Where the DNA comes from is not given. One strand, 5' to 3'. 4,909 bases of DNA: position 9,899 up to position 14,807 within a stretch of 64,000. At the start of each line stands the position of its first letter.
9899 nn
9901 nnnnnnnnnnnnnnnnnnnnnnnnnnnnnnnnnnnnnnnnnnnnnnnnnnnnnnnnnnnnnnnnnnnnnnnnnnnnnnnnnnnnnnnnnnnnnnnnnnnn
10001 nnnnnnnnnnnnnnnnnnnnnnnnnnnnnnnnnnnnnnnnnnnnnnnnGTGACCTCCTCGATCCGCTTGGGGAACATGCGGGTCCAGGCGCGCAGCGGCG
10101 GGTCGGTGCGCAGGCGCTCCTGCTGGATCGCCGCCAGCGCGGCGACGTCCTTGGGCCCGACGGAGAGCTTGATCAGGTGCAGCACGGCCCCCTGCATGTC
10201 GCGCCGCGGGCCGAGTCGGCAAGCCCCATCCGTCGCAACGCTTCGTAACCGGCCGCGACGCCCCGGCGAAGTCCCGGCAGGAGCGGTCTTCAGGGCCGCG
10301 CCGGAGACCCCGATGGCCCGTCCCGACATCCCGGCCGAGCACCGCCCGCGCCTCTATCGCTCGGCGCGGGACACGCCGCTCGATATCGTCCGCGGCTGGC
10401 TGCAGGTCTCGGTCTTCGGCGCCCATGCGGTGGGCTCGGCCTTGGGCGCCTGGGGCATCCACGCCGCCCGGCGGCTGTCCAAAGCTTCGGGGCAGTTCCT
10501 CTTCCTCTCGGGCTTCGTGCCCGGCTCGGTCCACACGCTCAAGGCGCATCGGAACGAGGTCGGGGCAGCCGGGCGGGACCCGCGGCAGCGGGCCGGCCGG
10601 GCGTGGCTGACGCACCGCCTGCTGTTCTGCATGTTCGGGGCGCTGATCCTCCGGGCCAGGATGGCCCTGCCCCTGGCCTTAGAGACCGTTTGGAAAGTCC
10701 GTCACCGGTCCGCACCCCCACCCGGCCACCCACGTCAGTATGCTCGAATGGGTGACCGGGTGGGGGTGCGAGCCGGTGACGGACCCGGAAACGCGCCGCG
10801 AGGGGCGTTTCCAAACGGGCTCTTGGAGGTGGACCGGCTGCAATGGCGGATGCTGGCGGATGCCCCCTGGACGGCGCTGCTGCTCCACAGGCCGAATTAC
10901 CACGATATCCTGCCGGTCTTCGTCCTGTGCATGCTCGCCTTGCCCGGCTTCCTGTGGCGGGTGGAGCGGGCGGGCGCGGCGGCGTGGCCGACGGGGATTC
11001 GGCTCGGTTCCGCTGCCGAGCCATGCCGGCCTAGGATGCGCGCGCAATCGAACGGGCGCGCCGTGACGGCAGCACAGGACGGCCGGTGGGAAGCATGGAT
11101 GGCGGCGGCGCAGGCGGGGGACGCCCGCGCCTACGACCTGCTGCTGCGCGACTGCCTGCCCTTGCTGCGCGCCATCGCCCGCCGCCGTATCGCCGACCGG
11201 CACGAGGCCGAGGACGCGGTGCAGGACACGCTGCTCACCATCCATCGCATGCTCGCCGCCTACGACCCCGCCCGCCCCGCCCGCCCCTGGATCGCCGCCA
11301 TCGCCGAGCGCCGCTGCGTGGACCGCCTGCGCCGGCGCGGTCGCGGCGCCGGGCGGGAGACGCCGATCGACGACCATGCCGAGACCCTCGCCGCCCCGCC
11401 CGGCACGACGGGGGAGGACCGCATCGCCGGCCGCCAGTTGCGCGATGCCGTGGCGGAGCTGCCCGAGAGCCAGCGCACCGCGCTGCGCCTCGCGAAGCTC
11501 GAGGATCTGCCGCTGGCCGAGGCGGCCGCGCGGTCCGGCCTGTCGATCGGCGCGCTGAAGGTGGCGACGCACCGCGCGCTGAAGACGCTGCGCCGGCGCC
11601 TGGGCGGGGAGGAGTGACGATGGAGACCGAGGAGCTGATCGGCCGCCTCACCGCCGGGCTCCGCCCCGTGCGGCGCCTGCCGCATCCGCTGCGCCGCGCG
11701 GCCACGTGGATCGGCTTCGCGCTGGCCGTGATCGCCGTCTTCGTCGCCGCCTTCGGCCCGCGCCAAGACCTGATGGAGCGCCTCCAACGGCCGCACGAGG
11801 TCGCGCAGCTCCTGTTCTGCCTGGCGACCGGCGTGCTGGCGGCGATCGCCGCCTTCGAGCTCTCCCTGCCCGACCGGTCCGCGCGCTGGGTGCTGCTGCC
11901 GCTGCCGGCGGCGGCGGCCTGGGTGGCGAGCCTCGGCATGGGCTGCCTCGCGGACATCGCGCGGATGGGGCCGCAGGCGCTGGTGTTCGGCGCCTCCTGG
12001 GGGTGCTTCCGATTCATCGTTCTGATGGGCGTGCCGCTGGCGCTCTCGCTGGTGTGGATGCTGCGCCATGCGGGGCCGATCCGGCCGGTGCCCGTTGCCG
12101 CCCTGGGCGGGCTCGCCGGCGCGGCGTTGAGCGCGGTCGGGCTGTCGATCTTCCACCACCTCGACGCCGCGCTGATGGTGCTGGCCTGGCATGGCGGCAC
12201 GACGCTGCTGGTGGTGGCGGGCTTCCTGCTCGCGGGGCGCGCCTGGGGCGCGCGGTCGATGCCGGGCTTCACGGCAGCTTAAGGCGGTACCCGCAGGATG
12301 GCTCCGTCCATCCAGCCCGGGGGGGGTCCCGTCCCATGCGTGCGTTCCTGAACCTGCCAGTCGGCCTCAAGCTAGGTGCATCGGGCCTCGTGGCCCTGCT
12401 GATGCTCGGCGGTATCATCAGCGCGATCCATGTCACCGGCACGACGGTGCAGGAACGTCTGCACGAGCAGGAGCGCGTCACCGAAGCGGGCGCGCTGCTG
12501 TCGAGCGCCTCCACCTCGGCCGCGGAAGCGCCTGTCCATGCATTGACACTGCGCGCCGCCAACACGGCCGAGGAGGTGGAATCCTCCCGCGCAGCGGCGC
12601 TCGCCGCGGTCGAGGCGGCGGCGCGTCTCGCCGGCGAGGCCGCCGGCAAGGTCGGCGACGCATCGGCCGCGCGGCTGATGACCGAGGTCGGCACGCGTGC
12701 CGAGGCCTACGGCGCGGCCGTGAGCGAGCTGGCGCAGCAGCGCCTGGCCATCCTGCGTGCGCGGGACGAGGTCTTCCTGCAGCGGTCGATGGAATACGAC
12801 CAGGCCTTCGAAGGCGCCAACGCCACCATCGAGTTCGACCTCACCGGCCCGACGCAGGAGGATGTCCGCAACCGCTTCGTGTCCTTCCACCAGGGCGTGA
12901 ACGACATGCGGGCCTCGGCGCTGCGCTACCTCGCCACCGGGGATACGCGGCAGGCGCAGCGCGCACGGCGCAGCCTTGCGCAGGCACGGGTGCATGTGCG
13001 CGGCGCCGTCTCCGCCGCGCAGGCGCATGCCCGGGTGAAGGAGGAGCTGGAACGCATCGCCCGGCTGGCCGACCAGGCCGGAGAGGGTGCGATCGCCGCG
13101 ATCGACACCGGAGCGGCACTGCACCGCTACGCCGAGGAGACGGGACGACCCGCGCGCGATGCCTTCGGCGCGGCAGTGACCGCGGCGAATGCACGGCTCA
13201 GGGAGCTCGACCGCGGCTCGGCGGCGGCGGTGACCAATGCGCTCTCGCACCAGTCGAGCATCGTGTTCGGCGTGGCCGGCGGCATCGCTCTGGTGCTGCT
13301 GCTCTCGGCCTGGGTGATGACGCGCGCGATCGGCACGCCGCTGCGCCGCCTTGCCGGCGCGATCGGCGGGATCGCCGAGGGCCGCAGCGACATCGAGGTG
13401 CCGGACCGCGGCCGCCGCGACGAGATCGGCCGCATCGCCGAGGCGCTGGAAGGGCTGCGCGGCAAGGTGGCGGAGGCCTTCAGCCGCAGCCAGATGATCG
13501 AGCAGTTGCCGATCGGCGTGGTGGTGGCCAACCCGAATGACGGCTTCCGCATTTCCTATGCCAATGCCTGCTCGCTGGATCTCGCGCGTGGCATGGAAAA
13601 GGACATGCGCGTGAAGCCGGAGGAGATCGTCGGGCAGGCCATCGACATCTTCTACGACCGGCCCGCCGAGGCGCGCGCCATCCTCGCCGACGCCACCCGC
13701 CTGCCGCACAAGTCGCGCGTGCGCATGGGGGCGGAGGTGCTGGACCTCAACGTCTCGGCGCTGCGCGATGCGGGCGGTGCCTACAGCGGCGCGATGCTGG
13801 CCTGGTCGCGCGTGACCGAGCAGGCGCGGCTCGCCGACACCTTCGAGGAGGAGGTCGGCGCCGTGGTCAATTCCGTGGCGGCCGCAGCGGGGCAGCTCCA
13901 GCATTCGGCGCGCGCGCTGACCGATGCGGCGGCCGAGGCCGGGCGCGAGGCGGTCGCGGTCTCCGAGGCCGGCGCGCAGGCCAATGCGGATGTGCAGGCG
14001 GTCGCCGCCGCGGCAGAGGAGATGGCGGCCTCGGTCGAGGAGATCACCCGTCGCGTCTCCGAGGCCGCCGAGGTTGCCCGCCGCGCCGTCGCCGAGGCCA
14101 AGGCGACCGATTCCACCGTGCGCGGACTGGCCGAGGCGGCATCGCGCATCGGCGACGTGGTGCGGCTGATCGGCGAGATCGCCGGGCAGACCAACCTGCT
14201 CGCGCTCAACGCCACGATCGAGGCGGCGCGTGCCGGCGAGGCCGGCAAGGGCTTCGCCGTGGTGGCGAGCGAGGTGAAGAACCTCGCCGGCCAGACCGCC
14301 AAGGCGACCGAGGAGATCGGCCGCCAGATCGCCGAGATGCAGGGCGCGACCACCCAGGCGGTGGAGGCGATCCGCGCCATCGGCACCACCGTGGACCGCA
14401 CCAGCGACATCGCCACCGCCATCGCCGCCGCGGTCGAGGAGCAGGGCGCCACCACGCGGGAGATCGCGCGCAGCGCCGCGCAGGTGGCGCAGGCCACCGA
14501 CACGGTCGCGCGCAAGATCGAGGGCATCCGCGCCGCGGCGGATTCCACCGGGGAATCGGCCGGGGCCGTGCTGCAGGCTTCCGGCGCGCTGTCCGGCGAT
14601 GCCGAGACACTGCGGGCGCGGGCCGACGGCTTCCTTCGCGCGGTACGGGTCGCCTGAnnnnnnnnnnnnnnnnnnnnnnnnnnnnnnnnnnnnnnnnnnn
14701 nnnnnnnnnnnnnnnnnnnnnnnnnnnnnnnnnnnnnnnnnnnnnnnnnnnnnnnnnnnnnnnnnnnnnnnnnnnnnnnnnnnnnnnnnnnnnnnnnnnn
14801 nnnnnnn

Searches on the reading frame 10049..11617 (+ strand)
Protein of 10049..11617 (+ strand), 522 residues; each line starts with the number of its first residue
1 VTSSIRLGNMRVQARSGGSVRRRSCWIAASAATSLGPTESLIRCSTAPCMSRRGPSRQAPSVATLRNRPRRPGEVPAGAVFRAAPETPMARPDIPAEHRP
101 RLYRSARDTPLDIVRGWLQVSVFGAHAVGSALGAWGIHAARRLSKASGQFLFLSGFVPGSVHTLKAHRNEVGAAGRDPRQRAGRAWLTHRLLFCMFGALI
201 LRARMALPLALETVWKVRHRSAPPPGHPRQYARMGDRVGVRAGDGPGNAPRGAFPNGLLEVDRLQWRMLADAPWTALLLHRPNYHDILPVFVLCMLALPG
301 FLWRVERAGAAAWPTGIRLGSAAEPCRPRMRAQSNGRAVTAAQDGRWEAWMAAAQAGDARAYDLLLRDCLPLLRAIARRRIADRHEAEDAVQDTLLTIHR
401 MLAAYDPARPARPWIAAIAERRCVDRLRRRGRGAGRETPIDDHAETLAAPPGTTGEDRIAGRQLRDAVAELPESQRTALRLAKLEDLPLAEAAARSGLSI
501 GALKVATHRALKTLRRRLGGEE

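Call 70: search_protein_families(library=pfam, proteins=[window:10049-11617:+], max_evalue=0.01)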
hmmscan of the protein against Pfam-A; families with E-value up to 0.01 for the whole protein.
window:10049-11617:+ (522 aa): 4 families
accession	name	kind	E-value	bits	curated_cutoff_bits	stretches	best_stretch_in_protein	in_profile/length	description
PF04542.20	Sigma70_r2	-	5e-15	55.5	24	1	365-432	1-70/71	Sigma-70 region 2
PF10129.15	OpgC_C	-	1.9e-14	53.8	21.4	1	107-312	1-162/358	OpgC protein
PF08281.18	Sigma70_r4_2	-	1e-11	44.7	25.7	1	462-514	2-54/54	Sigma-70, region 4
PF04545.22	Sigma70_r4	-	2e-07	30.8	24.1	1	467-515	1-49/50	Sigma-70, region 4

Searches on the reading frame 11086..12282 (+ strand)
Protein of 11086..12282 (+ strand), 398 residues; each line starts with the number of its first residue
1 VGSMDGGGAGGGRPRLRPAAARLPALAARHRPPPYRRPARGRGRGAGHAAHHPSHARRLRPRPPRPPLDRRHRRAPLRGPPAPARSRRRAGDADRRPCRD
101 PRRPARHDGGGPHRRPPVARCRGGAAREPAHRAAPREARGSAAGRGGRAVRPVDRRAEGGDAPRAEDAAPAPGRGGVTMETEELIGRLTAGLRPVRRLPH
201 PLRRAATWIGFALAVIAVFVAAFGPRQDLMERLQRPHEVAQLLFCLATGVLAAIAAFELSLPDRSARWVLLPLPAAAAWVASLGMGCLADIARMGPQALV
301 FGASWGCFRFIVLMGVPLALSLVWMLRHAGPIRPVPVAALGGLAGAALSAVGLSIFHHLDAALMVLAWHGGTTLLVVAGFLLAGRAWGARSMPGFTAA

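Call 70: search_protein_families(library=pfam, proteins=[window:11086-12282:+], max_evalue=0.01)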
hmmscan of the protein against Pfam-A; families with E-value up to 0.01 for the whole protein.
window:11086-12282:+ (398 aa): 1 family
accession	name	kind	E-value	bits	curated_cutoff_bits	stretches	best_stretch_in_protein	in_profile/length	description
PF06532.16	NrsF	-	1.2e-30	107.3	26.8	1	188-385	1-200/204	Negative regulator of sigma F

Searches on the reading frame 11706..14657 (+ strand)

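Call 70: search_protein_families(library=pfam, proteins=[window:11706-14657:+], max_evalue=0.01)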
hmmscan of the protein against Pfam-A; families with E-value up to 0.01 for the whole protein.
window:11706-14657:+ (983 aa): 4 families
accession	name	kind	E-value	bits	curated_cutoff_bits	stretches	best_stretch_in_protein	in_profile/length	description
PF00015.26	MCPsignal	-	3.6e-30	105.5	34.6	1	786-944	6-164/172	Methyl-accepting chemotaxis protein (MCP) signalling domain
PF00672.30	HAMP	-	6.4e-07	30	25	1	538-587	2-50/53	HAMP domain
PF13188.13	PAS_8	-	0.0047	17.2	21.8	0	596-634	5-43/65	PAS domain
PF07889.17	DUF1664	-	0.0084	16.6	34.6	0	858-941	37-120/124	Protein of unknown function (DUF1664)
